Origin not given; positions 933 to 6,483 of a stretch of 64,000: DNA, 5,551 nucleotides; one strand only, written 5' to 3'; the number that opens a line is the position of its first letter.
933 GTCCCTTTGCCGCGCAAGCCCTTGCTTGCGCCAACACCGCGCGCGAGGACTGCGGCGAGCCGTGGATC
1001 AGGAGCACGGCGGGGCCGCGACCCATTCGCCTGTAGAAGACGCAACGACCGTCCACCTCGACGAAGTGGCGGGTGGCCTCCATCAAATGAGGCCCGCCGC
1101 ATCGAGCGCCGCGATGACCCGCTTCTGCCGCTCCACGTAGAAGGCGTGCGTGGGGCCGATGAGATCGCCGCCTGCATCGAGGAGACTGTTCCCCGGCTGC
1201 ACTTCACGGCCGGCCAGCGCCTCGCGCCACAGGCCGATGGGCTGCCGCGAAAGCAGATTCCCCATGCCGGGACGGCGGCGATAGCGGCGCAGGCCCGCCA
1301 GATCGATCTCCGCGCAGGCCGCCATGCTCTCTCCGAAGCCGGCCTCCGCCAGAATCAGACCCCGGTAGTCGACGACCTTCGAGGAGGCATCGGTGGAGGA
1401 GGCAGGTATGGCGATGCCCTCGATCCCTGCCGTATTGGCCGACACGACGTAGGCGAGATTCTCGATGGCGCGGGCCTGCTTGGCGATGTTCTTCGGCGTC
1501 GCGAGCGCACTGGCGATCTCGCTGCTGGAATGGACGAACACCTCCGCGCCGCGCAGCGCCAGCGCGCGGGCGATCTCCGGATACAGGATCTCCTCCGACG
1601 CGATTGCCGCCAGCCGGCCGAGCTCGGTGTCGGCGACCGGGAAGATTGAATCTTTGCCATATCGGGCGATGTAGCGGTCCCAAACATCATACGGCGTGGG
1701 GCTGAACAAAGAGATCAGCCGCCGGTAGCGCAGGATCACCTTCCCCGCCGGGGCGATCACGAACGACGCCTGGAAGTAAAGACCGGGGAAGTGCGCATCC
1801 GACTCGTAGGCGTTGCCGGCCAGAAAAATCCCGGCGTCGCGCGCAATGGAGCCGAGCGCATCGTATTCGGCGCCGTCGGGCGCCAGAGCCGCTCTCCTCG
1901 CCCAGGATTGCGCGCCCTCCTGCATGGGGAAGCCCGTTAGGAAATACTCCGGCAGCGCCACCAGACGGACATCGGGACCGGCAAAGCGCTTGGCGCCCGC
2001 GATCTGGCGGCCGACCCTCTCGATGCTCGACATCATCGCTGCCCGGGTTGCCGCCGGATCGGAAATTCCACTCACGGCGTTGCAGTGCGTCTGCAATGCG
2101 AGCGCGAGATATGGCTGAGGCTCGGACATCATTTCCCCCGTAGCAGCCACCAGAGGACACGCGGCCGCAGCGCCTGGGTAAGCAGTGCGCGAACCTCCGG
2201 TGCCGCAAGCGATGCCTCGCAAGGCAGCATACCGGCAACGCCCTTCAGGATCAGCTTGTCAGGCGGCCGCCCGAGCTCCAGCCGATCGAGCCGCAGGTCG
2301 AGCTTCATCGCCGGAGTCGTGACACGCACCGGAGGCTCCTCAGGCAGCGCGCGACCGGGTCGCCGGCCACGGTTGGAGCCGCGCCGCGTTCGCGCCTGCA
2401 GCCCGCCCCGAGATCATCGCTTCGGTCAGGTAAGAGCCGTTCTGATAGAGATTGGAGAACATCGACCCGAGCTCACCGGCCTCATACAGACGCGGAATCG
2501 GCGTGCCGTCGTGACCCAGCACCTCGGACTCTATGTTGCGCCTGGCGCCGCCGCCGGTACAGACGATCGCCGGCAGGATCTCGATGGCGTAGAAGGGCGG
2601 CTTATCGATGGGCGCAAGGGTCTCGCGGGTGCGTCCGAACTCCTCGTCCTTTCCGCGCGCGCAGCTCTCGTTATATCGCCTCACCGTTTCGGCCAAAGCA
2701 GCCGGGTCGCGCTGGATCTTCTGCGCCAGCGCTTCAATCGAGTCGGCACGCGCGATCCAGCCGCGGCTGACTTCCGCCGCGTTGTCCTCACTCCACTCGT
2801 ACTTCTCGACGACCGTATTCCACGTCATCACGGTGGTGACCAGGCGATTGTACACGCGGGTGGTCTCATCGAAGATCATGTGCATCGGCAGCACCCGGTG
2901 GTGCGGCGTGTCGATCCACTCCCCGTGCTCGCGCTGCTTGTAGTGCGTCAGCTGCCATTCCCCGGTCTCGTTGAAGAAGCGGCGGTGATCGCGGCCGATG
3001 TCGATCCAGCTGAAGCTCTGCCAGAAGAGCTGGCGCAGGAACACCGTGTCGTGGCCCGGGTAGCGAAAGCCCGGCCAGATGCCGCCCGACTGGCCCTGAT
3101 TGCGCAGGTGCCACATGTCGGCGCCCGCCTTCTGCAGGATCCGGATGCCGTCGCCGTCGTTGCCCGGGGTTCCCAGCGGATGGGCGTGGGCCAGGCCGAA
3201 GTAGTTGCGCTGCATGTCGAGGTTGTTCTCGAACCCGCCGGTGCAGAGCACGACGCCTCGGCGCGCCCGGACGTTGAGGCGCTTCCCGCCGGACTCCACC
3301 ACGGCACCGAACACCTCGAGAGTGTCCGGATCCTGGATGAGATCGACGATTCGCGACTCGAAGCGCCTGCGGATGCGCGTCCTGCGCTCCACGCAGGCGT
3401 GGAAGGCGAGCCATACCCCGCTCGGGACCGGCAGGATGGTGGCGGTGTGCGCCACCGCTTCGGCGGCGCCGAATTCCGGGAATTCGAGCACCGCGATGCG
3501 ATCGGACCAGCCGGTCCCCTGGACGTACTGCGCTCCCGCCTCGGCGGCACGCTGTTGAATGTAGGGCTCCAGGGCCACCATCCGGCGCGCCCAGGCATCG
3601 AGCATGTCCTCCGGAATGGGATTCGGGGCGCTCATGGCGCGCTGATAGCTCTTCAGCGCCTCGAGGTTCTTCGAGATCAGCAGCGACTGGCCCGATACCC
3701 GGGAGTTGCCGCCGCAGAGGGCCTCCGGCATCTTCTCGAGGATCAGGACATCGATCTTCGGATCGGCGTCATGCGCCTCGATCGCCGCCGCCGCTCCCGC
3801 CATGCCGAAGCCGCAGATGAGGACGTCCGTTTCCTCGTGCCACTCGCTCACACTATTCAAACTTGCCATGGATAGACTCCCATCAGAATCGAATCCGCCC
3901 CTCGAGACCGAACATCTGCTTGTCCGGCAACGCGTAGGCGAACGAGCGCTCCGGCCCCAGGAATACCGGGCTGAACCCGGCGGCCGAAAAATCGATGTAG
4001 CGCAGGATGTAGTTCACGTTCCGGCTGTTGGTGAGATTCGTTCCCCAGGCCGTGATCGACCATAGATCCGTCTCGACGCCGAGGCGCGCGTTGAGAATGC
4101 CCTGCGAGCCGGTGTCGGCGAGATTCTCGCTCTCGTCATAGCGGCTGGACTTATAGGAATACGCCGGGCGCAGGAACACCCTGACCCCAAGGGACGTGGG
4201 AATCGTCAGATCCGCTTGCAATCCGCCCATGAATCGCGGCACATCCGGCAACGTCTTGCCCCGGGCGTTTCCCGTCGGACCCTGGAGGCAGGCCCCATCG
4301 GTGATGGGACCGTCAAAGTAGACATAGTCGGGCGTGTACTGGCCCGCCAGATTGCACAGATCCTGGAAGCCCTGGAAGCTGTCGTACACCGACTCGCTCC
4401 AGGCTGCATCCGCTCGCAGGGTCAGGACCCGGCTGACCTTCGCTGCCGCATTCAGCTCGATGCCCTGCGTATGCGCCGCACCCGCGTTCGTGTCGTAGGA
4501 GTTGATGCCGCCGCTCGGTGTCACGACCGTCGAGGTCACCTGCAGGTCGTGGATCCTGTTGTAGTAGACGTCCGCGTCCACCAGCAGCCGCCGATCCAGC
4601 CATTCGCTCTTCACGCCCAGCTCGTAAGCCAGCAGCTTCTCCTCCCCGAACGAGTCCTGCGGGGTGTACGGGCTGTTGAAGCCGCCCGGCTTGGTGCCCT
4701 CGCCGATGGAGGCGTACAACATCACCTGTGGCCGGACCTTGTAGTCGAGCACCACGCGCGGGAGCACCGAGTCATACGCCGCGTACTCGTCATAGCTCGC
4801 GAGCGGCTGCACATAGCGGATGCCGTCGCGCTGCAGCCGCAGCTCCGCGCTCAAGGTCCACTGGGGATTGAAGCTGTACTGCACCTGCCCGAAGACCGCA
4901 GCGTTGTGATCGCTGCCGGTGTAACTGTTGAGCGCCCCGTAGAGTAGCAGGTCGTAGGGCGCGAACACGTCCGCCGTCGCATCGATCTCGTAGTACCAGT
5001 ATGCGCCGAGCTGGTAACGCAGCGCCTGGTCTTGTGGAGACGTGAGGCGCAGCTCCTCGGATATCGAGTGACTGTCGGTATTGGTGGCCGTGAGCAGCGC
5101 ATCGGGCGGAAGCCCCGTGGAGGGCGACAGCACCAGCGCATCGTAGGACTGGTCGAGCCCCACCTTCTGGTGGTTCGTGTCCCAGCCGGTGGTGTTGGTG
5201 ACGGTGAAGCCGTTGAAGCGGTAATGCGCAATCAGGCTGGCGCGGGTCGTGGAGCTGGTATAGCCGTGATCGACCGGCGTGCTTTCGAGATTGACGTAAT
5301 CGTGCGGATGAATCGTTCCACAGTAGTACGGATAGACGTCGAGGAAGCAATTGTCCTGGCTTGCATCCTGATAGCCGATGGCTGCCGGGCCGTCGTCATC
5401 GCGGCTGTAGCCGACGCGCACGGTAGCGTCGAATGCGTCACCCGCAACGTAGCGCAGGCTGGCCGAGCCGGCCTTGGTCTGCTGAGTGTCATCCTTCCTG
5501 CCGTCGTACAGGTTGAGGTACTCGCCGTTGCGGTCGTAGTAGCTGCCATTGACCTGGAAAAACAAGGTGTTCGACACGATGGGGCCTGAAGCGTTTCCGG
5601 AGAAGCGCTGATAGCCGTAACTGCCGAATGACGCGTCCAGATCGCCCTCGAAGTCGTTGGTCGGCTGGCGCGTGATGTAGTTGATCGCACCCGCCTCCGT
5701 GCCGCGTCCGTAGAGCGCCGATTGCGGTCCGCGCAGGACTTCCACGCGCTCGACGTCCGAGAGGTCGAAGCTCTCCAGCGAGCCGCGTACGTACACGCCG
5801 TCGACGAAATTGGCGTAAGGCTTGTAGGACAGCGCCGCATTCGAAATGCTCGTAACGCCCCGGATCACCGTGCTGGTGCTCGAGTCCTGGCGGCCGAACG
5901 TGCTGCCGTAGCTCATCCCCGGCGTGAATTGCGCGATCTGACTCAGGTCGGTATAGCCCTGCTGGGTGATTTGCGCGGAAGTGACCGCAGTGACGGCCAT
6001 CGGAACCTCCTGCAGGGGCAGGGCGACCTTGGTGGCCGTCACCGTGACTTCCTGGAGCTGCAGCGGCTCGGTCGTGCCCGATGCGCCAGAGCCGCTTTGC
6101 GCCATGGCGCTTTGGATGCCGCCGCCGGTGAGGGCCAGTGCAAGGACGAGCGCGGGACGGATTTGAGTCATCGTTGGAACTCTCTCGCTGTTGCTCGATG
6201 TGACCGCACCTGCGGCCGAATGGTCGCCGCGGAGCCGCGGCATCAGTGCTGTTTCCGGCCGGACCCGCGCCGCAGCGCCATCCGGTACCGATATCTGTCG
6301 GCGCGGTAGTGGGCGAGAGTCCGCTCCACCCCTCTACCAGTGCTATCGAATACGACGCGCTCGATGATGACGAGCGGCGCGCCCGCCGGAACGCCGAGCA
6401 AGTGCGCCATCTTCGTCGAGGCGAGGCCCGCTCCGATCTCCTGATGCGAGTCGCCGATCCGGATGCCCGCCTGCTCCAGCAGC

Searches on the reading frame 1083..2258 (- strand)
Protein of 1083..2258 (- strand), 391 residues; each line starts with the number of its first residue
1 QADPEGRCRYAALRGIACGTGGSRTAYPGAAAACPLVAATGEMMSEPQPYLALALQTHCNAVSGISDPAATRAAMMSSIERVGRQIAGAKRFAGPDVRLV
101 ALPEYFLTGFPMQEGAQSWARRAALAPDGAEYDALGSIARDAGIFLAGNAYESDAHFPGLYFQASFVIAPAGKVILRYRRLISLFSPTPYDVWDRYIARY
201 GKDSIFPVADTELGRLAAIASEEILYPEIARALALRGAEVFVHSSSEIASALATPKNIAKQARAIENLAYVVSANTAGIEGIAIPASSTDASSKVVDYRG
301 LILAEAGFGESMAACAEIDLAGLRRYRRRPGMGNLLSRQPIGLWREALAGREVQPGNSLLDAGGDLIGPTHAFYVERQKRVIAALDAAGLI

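Call 32: search_protein_families(library=pfam, proteins=[window:1083-2258:-], max_evalue=1)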
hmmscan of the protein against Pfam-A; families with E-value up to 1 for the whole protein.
window:1083-2258:- (391 aa): 2 families
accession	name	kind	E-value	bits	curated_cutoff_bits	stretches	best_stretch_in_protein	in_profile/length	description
PF00795.27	CN_hydrolase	-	1.3e-30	107.1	23.2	1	79-328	21-256/256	Carbon-nitrogen hydrolase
PF18732.6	HEPN_AbiA_CTD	-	0.28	11.6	27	1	229-269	84-124/132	HEPN like, Abia C-terminal domain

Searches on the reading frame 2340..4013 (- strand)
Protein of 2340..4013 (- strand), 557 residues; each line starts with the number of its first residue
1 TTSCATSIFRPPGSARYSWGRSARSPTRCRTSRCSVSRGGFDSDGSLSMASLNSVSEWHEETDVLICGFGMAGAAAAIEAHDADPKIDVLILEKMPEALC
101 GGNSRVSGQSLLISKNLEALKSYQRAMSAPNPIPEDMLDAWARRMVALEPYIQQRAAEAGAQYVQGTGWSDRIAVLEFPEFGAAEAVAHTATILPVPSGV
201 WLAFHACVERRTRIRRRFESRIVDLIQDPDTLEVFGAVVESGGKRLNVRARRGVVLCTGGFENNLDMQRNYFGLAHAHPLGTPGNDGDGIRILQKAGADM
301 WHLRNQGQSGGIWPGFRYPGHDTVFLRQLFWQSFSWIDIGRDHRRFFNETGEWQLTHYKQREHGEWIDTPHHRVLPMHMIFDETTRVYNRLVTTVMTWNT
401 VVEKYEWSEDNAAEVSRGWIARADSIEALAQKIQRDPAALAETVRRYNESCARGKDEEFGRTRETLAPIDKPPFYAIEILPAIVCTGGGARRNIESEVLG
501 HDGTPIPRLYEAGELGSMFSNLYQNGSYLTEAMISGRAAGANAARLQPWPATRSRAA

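Call 26: search_protein_families(library=pfam, proteins=[window:2340-4013:-], max_evalue=0.0001)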
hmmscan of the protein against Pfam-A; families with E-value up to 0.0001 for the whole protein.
window:2340-4013:- (557 aa): 1 family
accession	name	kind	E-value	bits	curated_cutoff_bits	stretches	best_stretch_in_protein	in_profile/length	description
PF00890.30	FAD_binding_2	-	6.1e-30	105.2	20.4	1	63-527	1-411/414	FAD binding domain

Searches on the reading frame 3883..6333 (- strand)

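Call 26: search_protein_families(library=pfam, proteins=[window:3883-6333:-], max_evalue=0.0001)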
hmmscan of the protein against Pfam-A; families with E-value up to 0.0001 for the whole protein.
window:3883-6333:- (816 aa): 2 families
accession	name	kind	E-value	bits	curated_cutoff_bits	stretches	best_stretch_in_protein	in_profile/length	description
PF00593.30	TonB_dep_Rec_b-barrel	-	1.1e-34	121.5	27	1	237-767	17-436/436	TonB dependent receptor-like, beta-barrel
PF07715.20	Plug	-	4.9e-20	72.5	23.9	1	107-215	2-106/107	TonB-dependent Receptor Plug Domain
